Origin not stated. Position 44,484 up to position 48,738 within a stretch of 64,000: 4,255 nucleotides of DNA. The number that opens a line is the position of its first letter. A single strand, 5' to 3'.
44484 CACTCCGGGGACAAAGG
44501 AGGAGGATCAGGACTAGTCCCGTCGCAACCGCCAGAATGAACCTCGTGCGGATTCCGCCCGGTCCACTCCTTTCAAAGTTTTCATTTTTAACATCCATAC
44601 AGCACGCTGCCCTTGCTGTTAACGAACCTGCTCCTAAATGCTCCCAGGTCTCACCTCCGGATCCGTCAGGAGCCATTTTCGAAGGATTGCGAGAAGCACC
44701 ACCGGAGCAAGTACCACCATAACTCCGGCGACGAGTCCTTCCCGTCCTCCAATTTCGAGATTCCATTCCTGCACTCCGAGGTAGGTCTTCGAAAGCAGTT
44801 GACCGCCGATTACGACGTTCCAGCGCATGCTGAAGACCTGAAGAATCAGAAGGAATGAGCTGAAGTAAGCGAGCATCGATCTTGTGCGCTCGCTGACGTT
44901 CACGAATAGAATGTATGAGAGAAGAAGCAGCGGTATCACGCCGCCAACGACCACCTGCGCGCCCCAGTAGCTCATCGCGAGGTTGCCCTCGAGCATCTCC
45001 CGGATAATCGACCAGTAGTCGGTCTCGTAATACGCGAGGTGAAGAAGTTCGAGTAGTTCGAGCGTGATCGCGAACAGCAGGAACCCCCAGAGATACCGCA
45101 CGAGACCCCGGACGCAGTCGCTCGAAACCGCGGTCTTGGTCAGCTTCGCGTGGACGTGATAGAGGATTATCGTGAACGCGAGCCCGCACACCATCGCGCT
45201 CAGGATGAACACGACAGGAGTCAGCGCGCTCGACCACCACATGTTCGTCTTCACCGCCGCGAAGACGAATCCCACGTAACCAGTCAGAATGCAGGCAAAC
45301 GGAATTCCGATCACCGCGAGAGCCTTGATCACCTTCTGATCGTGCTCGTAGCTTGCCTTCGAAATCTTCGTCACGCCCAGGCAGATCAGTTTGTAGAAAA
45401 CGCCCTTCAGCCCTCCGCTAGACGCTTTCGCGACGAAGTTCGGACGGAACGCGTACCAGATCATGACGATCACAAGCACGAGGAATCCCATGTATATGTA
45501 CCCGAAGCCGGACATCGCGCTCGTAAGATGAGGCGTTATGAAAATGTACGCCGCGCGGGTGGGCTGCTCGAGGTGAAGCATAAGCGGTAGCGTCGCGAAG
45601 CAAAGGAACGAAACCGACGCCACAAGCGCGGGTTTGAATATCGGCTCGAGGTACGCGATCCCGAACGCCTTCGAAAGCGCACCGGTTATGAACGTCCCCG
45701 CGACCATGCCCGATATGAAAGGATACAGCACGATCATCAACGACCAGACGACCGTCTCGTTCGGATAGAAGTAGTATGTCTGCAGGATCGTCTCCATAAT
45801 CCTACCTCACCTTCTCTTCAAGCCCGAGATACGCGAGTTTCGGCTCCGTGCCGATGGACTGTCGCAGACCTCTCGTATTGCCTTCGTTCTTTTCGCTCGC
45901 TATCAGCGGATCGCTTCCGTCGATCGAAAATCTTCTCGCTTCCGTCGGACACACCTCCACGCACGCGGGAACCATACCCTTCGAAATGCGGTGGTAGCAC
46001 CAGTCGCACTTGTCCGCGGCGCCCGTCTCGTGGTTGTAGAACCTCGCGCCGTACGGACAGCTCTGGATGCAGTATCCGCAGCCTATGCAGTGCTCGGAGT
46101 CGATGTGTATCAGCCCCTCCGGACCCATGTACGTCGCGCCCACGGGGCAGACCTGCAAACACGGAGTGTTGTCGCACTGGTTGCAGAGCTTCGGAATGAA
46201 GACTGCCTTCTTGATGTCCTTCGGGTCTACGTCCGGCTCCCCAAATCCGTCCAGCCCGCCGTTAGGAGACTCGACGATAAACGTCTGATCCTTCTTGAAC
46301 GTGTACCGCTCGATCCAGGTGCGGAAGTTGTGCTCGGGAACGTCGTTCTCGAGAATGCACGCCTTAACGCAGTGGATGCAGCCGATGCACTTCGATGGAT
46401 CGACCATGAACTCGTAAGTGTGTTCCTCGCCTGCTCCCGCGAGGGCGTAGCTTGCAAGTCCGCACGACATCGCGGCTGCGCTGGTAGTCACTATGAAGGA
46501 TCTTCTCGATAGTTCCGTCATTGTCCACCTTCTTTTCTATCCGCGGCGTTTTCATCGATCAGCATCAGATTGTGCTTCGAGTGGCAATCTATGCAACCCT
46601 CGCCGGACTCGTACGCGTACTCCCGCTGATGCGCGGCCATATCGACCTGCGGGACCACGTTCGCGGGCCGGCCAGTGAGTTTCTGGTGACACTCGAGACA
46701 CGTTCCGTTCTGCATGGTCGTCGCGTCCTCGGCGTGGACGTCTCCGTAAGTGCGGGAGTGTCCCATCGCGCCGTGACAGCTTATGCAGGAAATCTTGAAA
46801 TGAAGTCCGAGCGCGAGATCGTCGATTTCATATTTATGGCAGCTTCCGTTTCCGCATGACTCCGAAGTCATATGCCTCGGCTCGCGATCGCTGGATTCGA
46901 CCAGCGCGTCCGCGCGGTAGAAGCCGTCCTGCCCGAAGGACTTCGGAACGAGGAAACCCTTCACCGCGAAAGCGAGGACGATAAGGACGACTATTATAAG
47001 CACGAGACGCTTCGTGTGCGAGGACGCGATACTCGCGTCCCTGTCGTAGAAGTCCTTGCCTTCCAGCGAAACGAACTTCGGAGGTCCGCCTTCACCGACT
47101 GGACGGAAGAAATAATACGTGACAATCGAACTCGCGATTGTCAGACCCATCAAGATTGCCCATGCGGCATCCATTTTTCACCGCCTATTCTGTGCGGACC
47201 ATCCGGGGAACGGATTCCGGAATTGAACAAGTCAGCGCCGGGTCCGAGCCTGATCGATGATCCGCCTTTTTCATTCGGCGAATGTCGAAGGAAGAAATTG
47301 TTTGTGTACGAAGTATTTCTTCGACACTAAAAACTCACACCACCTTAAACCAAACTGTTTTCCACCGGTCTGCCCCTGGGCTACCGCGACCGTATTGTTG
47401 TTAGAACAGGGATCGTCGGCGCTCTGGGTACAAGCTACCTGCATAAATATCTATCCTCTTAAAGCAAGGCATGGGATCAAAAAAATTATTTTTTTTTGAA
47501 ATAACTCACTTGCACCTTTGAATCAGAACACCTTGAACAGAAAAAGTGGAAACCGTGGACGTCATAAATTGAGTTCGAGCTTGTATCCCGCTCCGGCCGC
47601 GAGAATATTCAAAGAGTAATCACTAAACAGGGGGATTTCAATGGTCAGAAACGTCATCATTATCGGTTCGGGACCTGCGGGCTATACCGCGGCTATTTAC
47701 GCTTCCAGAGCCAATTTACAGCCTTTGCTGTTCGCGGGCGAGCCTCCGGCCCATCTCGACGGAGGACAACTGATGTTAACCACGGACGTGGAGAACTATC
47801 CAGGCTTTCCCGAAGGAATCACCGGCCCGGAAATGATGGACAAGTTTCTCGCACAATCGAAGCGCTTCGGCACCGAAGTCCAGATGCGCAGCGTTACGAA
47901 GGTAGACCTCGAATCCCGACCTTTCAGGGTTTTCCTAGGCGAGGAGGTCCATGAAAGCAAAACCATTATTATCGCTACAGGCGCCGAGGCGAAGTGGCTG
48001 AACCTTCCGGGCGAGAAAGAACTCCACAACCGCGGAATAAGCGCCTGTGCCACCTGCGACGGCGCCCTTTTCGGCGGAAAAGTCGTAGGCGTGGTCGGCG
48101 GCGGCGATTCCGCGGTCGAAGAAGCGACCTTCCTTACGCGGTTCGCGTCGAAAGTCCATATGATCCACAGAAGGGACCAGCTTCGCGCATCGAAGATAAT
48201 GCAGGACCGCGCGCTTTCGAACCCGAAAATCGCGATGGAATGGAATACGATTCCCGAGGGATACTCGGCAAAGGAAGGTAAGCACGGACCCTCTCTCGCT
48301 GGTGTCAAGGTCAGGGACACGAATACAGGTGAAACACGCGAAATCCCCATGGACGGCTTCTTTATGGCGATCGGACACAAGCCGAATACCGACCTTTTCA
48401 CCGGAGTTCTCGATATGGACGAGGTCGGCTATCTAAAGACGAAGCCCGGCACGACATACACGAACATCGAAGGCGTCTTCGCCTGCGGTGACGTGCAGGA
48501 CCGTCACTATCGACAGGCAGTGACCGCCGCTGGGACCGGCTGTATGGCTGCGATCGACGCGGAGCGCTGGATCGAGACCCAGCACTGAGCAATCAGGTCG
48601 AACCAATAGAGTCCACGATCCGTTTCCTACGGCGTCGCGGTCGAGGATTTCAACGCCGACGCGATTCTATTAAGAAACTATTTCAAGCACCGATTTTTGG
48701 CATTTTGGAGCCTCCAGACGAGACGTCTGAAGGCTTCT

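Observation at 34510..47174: Eight-gene operon encoding a complete quinol-to-extracellular electron conduit: NrfD/FeS/cytochrome module, beta-barrel, and four multiheme cytochromes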

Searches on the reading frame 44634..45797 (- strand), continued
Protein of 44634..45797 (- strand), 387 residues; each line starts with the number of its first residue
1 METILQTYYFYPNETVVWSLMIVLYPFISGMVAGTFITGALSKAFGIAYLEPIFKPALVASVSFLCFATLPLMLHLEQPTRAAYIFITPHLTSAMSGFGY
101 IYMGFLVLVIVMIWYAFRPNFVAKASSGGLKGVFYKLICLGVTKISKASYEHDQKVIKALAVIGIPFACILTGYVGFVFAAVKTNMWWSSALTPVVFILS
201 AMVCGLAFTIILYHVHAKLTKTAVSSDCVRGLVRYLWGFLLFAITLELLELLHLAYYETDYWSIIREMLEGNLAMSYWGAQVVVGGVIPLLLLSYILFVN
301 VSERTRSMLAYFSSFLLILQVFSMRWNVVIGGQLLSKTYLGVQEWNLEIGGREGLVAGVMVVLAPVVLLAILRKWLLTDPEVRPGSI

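Call 87: search_protein_families(library=pfam, proteins=[L049:12212-13519:+, L049:13534-14835:+, L049:7928-9196:+], max_evalue=0.001)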
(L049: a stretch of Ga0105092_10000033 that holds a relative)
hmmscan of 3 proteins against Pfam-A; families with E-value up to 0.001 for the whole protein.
L049:12212-13519:+ (435 aa): 0 families

L049:13534-14835:+ (433 aa): 4 families
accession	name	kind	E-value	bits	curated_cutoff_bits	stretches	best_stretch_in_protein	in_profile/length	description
PF14522.11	Cytochrome_C7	-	1.2e-16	60.7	24.8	2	121-188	2-67/67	Cytochrome c7 and related cytochrome c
PF22113.1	Mtrc-MtrF_II-IV_dom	-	2e-12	47.4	30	1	228-354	30-129/176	Outer membrane cytochrome MtrC/MtrF-like, domains II/IV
PF02085.21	Cytochrom_CIII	-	1.1e-09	38.9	22.9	0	345-423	31-101/101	Class III cytochrome C family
PF14537.11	Cytochrom_c3_2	-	1.5e-07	32.2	25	0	160-234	8-79/79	Cytochrome c3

L049:7928-9196:+ (422 aa): 4 families
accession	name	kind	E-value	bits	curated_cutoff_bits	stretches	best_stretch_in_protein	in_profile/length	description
PF14537.11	Cytochrom_c3_2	-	1.6e-10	41.7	25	0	111-163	21-69/79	Cytochrome c3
PF14522.11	Cytochrome_C7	-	2.5e-09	37.3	24.8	0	176-232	8-66/67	Cytochrome c7 and related cytochrome c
PF22113.1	Mtrc-MtrF_II-IV_dom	-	3.2e-09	37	30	1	205-383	8-175/176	Outer membrane cytochrome MtrC/MtrF-like, domains II/IV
PF09699.15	Paired_CXXCH_1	-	0.0004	20.4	20.6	0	227-261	8-40/41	Doubled CXXCH motif (Paired_CXXCH_1)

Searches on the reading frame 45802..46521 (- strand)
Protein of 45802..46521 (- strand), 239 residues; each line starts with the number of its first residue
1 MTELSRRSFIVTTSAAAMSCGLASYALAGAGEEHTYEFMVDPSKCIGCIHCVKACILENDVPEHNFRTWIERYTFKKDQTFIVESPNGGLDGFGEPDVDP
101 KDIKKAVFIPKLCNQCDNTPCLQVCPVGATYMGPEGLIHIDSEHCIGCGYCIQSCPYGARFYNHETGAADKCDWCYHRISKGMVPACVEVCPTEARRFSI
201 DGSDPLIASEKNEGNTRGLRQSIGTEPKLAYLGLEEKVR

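Call 5: search_protein_families(library=pfam, proteins=[window:45802-46521:-], max_evalue=0.01)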
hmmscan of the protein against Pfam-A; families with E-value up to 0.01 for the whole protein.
window:45802-46521:- (239 aa): 14 families
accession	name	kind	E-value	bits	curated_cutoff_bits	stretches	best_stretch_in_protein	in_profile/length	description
PF13247.11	Fer4_11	-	1.5e-24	86.5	26.2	1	106-199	3-98/100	4Fe-4S dicluster domain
PF12838.12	Fer4_7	-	1.1e-15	58.3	27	3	44-129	1-52/52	4Fe-4S dicluster domain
PF13237.11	Fer4_10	-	2.2e-13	50.4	25.5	3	107-156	3-53/53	4Fe-4S dicluster domain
PF00037.32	Fer4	-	1.2e-12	47.5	21.1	1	139-159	2-22/24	4Fe-4S binding domain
PF12837.12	Fer4_6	-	1.4e-11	44.2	25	1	138-159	2-23/24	4Fe-4S binding domain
PF12797.12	Fer4_2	-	8.1e-11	41.6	24.5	2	138-157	3-22/22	4Fe-4S binding domain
PF13187.11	Fer4_9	-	4.1e-09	36.8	27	3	113-159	2-51/52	4Fe-4S dicluster domain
PF25160.1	LdpA_Fe-S-bd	-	1.1e-07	31.9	27.6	1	118-158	6-41/49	LdpA Fe-S cluster-binding domain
PF13484.11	Fer4_16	-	7.5e-07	30.3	30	0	144-163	1-20/66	4Fe-4S double cluster binding domain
PF13183.11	Fer4_8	-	1.3e-06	29.2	27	1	43-128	3-67/68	4Fe-4S dicluster domain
PF12798.12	Fer4_3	-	2e-06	28.6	27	1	145-159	1-15/15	4Fe-4S binding domain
PF14697.11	Fer4_21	-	7.9e-06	26.4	35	1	112-157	7-53/59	4Fe-4S dicluster domain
PF13534.11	Fer4_17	-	0.00065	20.6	22.2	0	145-171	2-28/61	4Fe-4S dicluster domain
PF12800.12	Fer4_4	-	0.0071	17.1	24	1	143-158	2-17/17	4Fe-4S binding domain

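Call 6: search_protein_families(library=ncbifam, proteins=[window:45802-46521:-], max_evalue=0.01)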
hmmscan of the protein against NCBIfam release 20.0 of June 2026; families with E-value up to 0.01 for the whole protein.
window:45802-46521:- (239 aa): 79 families (the best 25 are shown)
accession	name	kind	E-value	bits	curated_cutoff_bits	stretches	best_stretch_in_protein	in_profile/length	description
NF011569.0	PRK14993.1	equivalog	2.5e-51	174.5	416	2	103-236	90-226/244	tetrathionate reductase subunit TtrB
TIGR03149.1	cyt_nit_nrfC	equivalog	1.1e-39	136.1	377.6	2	107-230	88-214/225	cytochrome c nitrite reductase Fe-S protein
NF045797.1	DsrO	equivalog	8.3e-37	126.9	200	2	103-232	93-234/235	sulfate reduction electron transfer complex DsrMKJOP subunit DsrO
TIGR02951.1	DMSO_dmsB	equivalog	7.6e-30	104.1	214.1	1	36-198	2-150/161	DMSO/selenate family reductase complex B subunit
NF041715.1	arsenate_red_ArrB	equivalog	2.5e-28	99.2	450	2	107-166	51-110/233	arsenate respiratory reductase iron-sulfur subunit ArrB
NF008134.0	PRK10882.1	equivalog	2.9e-28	98.9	263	1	5-198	3-205/329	hydrogenase 2 operon protein HybA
TIGR03478.1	DMSO_red_II_bet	subfamily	1.1e-26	93.6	480.7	1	107-199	125-218/321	DMSO reductase family type II enzyme, iron-sulfur subunit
NF045715.1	sulf_resp_HmcB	equivalog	1.4e-25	90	420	1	6-199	2-196/307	sulfate respiration complex iron-sulfur protein HmcB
TIGR01582.1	FDH-beta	equivalog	4.4e-23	81.8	334.7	1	38-200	24-181/283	formate dehydrogenase subunit beta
NF041782.1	mnquin_red_QrcC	equivalog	6.2e-22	78.4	400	2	105-164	57-120/239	menaquinone reductase iron-sulfur cluster-binding subunit QrcC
NF038355.1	FDH3_beta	equivalog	7.1e-20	71.8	240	1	112-175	53-121/180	formate dehydrogenase FDH3 subunit beta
NF042979.1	EthbenzDh_ebdB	equivalog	1.5e-19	70.1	740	1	108-199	148-240/354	ethylbenzene dehydrogenase subunit beta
NF007658.0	PRK10330.1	equivalog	2.3e-19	69.6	260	2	110-159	55-103/181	electron transport protein HydN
TIGR01660.1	narH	equivalog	1e-18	67.1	524.05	1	107-196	177-267/492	nitrate reductase subunit beta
NF045766.1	PhenlGlyoxDHPadI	equivalog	1.2e-17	63.9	700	1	104-201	46-138/443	NADH-dependent phenylglyoxylate dehydrogenase subunit beta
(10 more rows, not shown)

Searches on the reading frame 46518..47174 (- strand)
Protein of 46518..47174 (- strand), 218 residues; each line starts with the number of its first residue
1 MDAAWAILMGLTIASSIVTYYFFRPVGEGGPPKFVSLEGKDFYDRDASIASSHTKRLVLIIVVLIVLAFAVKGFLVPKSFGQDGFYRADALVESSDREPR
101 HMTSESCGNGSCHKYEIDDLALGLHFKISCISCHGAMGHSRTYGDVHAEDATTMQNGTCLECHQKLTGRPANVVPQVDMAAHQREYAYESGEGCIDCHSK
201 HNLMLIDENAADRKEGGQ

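Call 5: search_protein_families(library=pfam, proteins=[window:46518-47174:-], max_evalue=0.01)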
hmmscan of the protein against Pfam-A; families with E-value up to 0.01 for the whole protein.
window:46518-47174:- (218 aa): 5 families
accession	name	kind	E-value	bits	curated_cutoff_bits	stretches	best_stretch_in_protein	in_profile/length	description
PF14537.11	Cytochrom_c3_2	-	7.3e-05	23.6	25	1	129-202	8-68/79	Cytochrome c3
PF14522.11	Cytochrome_C7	-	0.00023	21.4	24.8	1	152-204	9-54/67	Cytochrome c7 and related cytochrome c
PF03264.19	Cytochrom_NNT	-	0.0007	19.8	24.1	1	152-199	121-165/174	NapC/NirT cytochrome c family, N-terminal region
PF22113.1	Mtrc-MtrF_II-IV_dom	-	0.0044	17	30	0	145-204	109-169/176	Outer membrane cytochrome MtrC/MtrF-like, domains II/IV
PF02085.21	Cytochrom_CIII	-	0.0081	16.9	22.9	0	125-202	28-86/101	Class III cytochrome C family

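Call 6: search_protein_families(library=ncbifam, proteins=[window:46518-47174:-], max_evalue=0.01)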
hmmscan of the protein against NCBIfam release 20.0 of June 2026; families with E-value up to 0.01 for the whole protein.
window:46518-47174:- (218 aa): 0 families

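Call 61: search_solved_structures(query=window:46518-47174:-, max_evalue=1)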
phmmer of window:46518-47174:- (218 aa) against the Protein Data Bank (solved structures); distinct sequences matched with E-value up to 1: 4.
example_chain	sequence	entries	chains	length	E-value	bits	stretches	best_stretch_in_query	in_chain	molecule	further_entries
8z5s_AA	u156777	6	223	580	0.91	12.1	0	55-100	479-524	Flagellar M-ring protein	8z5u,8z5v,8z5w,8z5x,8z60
4q4u_A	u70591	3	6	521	0.96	12.1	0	111-165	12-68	Eight-heme nitrite reductase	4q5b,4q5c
2ot4_A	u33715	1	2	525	0.96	12.1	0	111-165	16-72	Eight-heme nitrite reductase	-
2zo5_A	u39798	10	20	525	0.96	12.1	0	111-165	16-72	Eight-heme nitrite reductase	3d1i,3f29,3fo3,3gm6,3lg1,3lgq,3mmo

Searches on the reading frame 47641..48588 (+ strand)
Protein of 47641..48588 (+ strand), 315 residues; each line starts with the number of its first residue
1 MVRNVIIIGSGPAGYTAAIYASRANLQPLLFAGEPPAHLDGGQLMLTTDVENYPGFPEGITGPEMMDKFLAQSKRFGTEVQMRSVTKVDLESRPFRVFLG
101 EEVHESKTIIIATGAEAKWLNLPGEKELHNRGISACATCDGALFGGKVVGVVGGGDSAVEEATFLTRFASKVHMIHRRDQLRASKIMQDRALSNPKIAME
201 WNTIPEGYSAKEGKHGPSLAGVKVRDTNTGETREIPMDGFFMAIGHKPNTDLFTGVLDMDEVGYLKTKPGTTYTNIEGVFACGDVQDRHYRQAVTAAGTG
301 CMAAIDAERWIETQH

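Call 12: search_protein_families(library=pfam, proteins=[window:47641-48588:+], max_evalue=0.001)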
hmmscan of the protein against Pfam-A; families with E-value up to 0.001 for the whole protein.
window:47641-48588:+ (315 aa): 7 families
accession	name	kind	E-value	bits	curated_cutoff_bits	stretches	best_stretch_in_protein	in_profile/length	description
PF07992.20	Pyr_redox_2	-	1.4e-46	159.7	26.1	1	4-300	2-291/291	Pyridine nucleotide-disulphide oxidoreductase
PF13738.12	Pyr_redox_3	-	1.3e-21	77.6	30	1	76-283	94-305/305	Pyridine nucleotide-disulphide oxidoreductase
PF00070.33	Pyr_redox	-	3e-15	56.9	22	1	149-213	2-71/82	Pyridine nucleotide-disulphide oxidoreductase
PF01134.28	GIDA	-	4.5e-06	26.4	22.1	0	4-32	1-29/391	Glucose inhibited division protein A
PF00890.30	FAD_binding_2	-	3.7e-05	23.5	20.4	1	5-36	2-33/414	FAD binding domain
PF03486.20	HI0933_like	-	8.6e-05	22.5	50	0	4-31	2-29/244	HI0933-like protein Rossmann domain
PF12831.13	FAD_oxidored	-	0.00082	19.2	27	0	5-31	2-28/416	FAD dependent oxidoreductase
